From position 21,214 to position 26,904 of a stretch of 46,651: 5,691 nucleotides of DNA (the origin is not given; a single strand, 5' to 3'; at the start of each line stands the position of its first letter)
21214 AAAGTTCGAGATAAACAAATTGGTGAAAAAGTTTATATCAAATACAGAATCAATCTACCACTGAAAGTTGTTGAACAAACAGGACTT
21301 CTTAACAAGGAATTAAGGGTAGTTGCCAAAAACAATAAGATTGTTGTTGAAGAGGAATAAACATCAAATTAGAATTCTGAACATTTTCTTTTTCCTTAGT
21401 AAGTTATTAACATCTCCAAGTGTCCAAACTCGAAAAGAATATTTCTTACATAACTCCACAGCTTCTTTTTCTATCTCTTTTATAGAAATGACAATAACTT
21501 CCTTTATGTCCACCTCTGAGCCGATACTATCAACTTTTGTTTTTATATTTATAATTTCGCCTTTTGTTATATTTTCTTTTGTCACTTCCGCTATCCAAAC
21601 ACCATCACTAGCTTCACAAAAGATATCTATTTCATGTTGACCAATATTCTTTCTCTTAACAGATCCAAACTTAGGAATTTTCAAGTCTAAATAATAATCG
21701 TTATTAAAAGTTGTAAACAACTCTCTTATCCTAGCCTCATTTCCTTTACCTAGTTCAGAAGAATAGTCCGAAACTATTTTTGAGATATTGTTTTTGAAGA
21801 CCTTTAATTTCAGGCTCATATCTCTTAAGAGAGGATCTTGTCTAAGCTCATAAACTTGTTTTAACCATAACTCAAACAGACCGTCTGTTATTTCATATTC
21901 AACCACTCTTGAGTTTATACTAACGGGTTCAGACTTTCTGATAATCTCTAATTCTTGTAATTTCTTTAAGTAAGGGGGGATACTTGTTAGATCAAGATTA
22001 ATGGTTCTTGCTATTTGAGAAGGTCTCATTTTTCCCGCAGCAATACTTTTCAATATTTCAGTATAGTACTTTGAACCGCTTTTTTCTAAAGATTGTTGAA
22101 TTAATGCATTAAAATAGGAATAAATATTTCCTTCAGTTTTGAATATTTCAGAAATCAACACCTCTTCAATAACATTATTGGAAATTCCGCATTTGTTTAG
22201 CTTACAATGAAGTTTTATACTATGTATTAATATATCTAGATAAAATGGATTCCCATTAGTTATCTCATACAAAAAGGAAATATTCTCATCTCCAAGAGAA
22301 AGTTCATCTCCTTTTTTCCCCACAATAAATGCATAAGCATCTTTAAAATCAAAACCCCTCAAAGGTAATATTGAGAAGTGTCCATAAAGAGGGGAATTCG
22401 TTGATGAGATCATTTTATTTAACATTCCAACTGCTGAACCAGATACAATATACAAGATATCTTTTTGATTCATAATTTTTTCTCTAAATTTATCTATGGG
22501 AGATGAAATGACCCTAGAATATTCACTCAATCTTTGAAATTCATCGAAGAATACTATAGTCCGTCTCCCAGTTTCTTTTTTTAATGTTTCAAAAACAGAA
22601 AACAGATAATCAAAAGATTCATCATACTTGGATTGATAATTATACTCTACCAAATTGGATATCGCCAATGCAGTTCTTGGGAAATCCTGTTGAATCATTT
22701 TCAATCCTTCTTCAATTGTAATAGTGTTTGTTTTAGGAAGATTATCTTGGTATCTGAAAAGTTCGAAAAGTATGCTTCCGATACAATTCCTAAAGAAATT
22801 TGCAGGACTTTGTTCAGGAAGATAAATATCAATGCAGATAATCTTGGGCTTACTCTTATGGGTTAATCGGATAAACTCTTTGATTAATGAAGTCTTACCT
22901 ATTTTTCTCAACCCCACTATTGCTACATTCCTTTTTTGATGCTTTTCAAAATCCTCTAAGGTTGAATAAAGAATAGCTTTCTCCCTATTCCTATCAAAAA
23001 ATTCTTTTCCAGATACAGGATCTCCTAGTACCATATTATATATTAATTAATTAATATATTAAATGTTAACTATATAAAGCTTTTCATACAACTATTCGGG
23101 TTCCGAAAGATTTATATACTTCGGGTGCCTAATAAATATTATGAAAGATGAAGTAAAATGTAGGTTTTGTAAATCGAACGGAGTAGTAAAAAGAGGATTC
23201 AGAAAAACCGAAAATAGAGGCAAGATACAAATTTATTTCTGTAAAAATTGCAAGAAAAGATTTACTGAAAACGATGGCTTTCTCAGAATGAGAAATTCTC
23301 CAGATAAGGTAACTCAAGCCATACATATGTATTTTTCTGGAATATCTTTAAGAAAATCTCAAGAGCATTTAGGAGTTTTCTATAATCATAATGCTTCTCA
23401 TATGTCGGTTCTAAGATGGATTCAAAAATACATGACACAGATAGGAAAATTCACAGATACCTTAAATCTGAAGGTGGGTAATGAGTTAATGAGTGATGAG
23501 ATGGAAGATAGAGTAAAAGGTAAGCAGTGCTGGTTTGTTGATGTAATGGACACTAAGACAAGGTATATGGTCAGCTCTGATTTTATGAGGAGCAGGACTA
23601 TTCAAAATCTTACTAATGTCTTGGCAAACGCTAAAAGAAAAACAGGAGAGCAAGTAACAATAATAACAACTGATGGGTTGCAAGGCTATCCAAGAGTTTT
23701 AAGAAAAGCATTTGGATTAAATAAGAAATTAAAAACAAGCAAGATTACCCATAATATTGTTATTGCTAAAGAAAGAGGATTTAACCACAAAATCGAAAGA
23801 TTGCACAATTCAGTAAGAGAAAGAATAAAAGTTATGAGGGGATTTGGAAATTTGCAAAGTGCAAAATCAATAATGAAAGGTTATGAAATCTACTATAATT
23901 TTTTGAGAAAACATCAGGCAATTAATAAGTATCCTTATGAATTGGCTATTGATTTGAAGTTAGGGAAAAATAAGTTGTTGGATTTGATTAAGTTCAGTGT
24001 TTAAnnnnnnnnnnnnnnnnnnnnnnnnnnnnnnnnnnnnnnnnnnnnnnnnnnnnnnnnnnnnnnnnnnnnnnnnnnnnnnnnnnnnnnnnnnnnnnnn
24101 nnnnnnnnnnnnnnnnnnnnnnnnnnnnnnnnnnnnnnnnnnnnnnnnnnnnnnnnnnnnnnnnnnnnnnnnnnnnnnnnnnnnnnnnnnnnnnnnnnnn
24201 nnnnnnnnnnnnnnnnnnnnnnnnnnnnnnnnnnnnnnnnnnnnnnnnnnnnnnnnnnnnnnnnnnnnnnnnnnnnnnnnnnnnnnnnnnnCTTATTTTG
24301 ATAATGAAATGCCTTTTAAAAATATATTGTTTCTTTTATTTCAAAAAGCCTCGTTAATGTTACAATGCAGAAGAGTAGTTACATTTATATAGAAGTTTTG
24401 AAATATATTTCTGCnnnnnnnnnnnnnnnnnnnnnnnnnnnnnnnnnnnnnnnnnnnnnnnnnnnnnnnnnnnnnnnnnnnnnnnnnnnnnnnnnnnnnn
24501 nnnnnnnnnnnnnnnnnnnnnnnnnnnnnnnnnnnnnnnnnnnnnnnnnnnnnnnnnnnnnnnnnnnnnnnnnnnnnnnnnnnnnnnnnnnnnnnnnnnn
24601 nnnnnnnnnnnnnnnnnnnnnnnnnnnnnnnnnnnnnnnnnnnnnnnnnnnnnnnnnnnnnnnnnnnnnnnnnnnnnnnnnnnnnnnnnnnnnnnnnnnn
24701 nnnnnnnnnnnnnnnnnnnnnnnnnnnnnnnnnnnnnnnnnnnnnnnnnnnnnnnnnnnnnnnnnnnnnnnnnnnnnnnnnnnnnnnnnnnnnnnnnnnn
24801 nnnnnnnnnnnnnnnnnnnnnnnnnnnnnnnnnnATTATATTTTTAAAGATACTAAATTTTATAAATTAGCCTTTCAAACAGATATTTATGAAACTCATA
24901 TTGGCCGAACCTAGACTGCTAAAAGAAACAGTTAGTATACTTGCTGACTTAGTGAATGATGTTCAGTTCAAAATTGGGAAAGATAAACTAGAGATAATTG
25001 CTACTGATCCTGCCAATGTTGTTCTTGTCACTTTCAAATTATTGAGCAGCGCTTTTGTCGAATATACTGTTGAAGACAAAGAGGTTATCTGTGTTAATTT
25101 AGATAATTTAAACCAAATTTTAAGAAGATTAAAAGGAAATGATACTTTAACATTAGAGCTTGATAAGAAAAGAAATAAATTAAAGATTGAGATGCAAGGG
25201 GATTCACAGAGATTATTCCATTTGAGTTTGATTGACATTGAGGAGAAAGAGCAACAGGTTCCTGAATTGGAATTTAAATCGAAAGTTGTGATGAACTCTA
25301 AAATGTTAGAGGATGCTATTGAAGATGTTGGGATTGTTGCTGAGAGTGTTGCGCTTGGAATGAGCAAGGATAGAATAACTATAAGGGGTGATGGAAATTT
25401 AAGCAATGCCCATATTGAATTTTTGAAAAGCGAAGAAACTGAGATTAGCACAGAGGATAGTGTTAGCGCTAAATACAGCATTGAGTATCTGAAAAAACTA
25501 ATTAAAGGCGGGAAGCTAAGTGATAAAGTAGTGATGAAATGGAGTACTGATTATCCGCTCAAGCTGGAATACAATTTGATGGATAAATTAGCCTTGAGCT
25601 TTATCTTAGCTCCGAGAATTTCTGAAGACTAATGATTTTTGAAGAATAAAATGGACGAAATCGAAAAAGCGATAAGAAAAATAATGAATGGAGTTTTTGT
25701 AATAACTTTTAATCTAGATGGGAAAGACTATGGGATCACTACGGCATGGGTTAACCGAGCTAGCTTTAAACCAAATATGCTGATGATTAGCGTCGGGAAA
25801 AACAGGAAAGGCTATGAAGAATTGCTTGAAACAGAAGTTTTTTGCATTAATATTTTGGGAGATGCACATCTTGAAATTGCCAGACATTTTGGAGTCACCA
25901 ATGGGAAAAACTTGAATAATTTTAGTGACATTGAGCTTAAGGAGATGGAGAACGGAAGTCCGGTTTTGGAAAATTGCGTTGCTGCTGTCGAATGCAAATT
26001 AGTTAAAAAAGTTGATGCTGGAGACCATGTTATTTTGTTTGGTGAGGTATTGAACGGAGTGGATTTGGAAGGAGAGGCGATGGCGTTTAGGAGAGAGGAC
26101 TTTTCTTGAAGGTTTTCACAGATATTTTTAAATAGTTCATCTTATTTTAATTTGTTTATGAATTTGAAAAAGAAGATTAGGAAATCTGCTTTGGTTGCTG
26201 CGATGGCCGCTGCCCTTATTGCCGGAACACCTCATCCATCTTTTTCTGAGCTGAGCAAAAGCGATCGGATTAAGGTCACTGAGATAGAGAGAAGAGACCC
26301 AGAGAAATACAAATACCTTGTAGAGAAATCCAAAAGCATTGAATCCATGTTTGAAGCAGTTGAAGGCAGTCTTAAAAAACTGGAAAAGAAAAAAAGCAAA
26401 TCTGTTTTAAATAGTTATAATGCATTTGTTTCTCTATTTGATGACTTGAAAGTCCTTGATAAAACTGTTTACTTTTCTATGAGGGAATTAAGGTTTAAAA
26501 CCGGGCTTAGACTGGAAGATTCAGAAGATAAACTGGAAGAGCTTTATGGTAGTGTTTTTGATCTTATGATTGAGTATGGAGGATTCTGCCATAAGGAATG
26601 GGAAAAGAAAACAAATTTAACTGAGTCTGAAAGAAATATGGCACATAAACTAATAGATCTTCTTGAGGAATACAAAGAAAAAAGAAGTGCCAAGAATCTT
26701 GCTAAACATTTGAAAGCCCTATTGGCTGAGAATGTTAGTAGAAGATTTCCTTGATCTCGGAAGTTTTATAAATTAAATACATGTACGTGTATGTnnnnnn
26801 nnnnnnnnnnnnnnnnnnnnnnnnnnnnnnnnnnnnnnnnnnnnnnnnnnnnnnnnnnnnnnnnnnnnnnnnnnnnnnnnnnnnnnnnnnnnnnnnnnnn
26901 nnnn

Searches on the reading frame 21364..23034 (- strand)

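Call 13: search_protein_families(library=pfam, proteins=[window:21364-23034:-], max_evalue=0.01)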
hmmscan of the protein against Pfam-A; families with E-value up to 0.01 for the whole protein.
window:21364-23034:- (556 aa): 6 families
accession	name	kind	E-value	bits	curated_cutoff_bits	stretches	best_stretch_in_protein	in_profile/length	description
PF01637.24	ATPase_2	-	3.2e-13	50.4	33.2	1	12-266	1-222/225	ATPase domain predominantly from Archaea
PF13173.12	AAA_14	-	6.6e-13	49.2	27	2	114-226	23-124/129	AAA domain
PF13191.12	AAA_16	-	1.1e-05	26.4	32.6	1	12-173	2-148/167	AAA ATPase domain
PF14947.12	HTH_45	-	8.9e-05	22.9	25.5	1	324-383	8-59/77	Winged helix-turn-helix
PF13401.12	AAA_22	-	0.00044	21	27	1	32-123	3-65/130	AAA domain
PF24270.1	HTH_Cmi2_C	-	0.0037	17.9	27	0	313-368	65-121/125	Cmi2, C-terminal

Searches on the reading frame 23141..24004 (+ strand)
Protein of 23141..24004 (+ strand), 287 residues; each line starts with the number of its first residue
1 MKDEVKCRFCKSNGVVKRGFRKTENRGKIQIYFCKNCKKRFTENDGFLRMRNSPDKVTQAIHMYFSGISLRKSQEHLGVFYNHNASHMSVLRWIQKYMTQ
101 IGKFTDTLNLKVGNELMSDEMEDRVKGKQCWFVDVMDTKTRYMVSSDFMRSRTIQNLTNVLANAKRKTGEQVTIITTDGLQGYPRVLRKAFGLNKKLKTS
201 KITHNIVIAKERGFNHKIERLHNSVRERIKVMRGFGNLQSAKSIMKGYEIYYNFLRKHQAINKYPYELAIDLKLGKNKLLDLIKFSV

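Call 13: search_protein_families(library=pfam, proteins=[window:23141-24004:+], max_evalue=0.01)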
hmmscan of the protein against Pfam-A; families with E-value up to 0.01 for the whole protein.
window:23141-24004:+ (287 aa): 5 families
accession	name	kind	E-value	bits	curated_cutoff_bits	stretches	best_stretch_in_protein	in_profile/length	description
PF13610.12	DDE_Tnp_IS240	-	6.5e-11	43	27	1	119-257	7-138/139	DDE domain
PF13683.12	rve_3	-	3.2e-06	27.2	26.5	1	210-263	11-64/67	Integrase core domain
PF00872.24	Transposase_mut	-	1.7e-05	24.4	21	1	11-193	60-247/379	Transposase, Mutator family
PF00665.32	rve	-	0.0015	19.2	32.6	1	118-183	10-78/102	Integrase core domain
PF02519.19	Auxin_inducible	-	0.0095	16.6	26.3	0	118-162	24-68/95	Auxin responsive protein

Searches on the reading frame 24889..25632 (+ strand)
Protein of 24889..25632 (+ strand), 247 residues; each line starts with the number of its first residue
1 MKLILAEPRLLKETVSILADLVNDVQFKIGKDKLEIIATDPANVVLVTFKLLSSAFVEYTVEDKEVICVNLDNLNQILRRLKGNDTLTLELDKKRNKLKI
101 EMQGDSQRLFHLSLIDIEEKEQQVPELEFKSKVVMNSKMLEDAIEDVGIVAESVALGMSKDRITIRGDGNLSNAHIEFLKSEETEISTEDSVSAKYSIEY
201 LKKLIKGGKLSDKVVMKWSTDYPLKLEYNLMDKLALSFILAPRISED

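Call 13: search_protein_families(library=pfam, proteins=[window:24889-25632:+], max_evalue=0.01)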
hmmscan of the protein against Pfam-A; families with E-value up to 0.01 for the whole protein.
window:24889-25632:+ (247 aa): 5 families
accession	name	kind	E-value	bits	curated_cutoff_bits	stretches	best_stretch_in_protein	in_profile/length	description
PF02747.20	PCNA_C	-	4.1e-16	59.8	23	1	124-242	2-127/128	Proliferating cell nuclear antigen, C-terminal domain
PF00705.23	PCNA_N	-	1.8e-13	50.8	20.3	1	5-118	6-122/127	Proliferating cell nuclear antigen, N-terminal domain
PF02144.21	Rad1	-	4.3e-08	33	24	1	23-218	23-245/257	Repair protein Rad1/Rec1/Rad17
PF04139.18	Rad9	-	5.3e-07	29.8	25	1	15-167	5-168/253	Rad9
PF04005.17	Hus1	-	4.3e-05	23.2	27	1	3-107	5-117/288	Hus1-like protein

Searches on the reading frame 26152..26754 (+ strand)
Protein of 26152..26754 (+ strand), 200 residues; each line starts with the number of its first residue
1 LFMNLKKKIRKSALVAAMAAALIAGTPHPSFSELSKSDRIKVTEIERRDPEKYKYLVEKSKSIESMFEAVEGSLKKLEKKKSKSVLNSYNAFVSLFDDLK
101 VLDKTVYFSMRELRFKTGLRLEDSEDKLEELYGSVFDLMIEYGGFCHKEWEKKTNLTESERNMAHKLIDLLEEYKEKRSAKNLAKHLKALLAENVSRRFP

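Call 10: search_protein_families(library=pfam, proteins=[window:26152-26754:+], max_evalue=0.01)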
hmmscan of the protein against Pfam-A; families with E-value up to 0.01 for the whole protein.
window:26152-26754:+ (200 aa): 1 family
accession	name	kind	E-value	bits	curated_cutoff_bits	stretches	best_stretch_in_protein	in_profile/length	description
PF13786.12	DUF4179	-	0.0057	17.5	30.1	0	6-85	3-63/94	Domain of unknown function (DUF4179)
